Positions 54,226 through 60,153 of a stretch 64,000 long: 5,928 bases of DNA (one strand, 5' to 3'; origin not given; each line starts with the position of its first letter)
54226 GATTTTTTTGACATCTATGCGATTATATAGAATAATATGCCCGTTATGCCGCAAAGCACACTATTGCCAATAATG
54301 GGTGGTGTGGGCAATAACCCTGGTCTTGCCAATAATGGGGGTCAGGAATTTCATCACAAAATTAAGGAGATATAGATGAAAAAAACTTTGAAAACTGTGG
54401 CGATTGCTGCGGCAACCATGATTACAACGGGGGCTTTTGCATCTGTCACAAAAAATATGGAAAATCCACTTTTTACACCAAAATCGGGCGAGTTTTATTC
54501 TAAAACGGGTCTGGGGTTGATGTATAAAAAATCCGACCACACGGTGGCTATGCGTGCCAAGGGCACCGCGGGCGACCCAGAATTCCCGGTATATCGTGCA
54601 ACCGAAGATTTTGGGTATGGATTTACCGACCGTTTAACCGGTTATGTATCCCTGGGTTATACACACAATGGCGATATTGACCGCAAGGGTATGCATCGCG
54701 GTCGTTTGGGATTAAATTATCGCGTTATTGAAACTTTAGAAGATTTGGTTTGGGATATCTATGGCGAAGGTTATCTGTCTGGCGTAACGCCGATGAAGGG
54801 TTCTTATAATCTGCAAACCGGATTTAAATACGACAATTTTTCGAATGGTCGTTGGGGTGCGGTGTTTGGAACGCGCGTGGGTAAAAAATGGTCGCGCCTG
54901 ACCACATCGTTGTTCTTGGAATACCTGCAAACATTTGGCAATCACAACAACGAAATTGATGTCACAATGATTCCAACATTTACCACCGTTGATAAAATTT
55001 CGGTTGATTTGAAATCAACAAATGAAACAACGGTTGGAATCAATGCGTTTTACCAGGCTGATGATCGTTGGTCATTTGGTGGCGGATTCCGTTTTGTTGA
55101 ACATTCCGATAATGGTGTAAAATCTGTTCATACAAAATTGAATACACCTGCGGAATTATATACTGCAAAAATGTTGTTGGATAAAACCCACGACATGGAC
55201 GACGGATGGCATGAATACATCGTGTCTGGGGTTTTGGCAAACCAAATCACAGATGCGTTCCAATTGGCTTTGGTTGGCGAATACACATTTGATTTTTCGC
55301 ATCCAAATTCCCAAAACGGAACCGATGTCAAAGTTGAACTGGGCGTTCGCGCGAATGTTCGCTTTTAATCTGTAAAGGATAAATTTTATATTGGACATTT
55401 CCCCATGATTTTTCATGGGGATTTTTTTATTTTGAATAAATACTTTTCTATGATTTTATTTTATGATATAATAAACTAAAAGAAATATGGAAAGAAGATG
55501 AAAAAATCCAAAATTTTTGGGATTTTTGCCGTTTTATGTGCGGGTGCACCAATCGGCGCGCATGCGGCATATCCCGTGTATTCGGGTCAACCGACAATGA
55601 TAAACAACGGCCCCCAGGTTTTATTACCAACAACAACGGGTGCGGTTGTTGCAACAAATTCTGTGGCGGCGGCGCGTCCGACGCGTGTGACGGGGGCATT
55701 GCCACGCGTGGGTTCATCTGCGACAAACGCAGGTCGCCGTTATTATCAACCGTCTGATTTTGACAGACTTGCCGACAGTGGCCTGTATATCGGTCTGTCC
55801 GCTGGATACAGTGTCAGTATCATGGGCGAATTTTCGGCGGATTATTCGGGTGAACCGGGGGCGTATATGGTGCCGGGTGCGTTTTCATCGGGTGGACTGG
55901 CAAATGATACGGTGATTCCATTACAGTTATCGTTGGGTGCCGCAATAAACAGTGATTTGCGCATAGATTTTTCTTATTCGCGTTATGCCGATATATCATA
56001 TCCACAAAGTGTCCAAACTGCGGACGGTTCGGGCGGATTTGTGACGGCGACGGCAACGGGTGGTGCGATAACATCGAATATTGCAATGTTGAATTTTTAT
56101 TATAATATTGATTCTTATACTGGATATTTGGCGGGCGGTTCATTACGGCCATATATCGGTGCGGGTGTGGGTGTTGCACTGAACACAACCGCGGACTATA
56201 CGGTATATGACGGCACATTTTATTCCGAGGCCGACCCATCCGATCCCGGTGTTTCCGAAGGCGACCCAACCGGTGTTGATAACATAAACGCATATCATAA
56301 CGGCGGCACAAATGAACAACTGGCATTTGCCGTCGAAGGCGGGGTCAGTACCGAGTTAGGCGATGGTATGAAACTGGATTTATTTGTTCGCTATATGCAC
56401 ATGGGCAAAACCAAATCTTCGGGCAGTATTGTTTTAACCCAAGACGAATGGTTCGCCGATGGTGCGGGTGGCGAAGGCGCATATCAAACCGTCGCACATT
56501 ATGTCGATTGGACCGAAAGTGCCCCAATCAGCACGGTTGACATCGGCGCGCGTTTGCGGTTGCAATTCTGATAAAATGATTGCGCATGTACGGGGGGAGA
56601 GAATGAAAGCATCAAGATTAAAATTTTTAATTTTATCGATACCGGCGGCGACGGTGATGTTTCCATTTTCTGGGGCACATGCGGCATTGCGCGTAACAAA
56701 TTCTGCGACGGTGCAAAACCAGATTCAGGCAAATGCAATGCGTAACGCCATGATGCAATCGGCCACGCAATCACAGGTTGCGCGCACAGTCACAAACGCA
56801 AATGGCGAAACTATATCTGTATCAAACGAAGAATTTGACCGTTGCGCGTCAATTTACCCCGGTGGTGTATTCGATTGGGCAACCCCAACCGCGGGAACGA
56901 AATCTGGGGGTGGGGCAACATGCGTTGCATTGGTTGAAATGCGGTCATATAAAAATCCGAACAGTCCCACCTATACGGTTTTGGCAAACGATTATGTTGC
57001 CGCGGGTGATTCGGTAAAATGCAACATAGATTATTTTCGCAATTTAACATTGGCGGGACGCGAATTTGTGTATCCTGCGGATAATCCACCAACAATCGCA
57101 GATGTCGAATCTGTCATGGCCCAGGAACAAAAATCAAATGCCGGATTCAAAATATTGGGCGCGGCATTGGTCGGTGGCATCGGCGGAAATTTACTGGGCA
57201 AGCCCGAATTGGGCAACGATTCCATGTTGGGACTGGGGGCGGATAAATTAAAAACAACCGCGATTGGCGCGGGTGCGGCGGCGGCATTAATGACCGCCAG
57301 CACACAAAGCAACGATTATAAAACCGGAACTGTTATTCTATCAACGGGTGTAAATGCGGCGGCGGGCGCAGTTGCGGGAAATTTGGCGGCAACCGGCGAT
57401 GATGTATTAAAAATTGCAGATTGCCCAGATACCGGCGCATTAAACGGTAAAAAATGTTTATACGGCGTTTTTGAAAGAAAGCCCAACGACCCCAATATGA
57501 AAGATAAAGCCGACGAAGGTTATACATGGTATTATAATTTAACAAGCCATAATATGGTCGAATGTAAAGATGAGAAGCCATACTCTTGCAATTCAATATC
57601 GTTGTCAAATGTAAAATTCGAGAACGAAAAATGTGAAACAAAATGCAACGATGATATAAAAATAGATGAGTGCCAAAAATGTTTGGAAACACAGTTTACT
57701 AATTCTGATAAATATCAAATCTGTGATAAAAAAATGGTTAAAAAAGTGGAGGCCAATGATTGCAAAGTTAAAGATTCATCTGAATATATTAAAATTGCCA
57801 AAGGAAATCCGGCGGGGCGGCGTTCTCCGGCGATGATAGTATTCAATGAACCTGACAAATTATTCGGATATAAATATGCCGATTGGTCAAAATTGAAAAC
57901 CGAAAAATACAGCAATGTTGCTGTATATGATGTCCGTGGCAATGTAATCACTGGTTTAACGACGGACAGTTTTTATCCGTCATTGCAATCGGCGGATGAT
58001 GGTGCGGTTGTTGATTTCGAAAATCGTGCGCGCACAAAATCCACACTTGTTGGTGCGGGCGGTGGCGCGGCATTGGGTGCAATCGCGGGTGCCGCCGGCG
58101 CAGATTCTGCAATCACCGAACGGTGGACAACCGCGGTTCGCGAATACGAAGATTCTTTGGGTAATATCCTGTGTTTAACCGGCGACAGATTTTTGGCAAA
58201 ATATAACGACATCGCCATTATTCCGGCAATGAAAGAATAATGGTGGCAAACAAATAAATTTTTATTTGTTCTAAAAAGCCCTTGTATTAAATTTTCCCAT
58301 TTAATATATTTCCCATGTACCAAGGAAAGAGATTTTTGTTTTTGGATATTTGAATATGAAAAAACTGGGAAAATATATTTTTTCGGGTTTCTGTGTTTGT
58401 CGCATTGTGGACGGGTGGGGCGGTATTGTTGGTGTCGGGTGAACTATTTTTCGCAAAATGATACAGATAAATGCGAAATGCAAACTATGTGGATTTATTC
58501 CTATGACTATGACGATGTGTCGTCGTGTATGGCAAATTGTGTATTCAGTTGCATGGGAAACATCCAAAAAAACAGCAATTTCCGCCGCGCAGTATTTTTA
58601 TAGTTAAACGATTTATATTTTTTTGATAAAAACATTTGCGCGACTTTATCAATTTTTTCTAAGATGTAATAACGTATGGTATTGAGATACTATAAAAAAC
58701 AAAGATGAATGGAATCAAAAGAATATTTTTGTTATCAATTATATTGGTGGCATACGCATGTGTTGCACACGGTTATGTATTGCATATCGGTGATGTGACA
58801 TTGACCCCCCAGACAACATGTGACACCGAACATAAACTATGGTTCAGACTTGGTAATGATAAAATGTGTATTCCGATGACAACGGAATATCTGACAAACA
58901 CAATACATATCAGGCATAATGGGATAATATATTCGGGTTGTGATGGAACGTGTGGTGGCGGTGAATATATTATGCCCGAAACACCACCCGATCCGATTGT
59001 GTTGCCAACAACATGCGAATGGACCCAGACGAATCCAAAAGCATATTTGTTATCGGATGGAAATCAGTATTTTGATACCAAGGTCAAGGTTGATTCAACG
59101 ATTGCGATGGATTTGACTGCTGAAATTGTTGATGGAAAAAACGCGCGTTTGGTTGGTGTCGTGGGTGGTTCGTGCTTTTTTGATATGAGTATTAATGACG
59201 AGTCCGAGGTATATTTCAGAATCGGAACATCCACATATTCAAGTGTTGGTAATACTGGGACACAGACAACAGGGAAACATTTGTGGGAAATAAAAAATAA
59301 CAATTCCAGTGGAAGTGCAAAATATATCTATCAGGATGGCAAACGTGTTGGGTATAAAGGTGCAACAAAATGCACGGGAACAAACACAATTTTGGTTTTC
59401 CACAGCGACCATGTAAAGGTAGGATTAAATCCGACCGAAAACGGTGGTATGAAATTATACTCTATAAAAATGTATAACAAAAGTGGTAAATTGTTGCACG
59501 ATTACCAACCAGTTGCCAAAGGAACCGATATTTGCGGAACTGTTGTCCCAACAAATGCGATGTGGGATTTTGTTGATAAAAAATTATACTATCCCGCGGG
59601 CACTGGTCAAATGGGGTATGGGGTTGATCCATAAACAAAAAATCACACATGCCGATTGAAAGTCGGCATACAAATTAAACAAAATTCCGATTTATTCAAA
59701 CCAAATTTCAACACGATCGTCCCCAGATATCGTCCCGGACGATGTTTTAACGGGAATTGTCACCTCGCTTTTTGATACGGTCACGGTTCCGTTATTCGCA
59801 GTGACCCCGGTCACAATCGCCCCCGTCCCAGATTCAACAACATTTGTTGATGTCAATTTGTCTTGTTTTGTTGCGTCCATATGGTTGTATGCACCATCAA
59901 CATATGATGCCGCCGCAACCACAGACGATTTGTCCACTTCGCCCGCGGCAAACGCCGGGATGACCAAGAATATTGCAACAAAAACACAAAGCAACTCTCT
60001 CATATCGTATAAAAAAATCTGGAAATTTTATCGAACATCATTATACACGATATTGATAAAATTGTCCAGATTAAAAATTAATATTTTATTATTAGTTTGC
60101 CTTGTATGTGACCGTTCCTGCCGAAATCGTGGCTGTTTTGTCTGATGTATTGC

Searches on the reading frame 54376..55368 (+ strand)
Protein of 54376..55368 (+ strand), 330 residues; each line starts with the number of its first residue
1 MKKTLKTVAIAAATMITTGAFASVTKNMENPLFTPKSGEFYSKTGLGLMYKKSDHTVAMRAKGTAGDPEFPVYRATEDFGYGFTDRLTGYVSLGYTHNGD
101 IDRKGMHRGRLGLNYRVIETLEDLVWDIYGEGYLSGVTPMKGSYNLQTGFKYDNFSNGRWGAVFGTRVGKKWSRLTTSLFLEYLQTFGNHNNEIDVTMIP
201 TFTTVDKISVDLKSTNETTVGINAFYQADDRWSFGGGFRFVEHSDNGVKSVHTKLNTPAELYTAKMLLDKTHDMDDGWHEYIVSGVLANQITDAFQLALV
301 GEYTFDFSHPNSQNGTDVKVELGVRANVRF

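Call 7: search_protein_families(library=pfam, proteins=[window:54376-55368:+], max_evalue=0.01)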
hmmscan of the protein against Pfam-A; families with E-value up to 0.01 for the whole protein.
window:54376-55368:+ (330 aa): 1 family
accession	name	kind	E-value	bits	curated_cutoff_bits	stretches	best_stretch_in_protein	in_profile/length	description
PF03797.25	Autotransporter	-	0.00095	19.4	26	1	142-238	157-254/255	Autotransporter beta-domain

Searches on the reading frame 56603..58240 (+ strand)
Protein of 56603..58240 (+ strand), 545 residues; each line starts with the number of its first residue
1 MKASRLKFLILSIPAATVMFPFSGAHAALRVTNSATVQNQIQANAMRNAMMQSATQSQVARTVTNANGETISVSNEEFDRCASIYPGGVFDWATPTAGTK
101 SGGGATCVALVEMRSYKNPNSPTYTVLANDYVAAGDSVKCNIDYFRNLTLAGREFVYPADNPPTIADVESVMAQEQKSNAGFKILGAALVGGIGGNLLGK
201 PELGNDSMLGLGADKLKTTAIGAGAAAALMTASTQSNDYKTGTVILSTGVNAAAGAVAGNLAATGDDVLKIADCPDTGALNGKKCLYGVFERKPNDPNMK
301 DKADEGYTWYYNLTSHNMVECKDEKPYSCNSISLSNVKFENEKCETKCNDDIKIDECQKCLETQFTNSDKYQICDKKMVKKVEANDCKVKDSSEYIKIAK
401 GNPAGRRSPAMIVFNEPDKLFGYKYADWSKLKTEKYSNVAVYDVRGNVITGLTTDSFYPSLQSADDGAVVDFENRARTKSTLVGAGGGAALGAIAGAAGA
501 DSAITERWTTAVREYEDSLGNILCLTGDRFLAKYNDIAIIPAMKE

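Call 7: search_protein_families(library=pfam, proteins=[window:56603-58240:+], max_evalue=0.01)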
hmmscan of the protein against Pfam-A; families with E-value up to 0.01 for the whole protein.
window:56603-58240:+ (545 aa): 0 families

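Call 44: search_protein_families(library=ncbifam, proteins=[window:56603-58240:+], max_evalue=0.01)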
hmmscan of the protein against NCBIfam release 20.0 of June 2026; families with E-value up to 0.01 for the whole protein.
window:56603-58240:+ (545 aa): 1 family
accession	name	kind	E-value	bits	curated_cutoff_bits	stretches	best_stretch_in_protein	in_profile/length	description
NF002541.0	PRK02101.1-1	equivalog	0.0075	15.6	368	0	389-458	28-97/258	peroxide stress protein YaaA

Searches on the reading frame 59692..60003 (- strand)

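Call 7: search_protein_families(library=pfam, proteins=[window:59692-60003:-], max_evalue=0.01)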
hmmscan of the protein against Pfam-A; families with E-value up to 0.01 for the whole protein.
window:59692-60003:- (103 aa): 1 family
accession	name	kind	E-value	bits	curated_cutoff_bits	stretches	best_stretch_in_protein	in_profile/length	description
PF07472.16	PA-IIL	-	0.0055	17.5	21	1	34-97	26-91/107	Fucose-binding lectin II (PA-IIL)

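Call 43: search_protein_families(library=phrogs, proteins=[window:59692-60003:-], max_evalue=0.01)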
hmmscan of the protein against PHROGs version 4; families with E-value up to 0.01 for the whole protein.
window:59692-60003:- (103 aa): 0 families

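Call 44: search_protein_families(library=ncbifam, proteins=[window:59692-60003:-], max_evalue=0.01)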
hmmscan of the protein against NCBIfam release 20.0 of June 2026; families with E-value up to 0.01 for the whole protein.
window:59692-60003:- (103 aa): 0 families
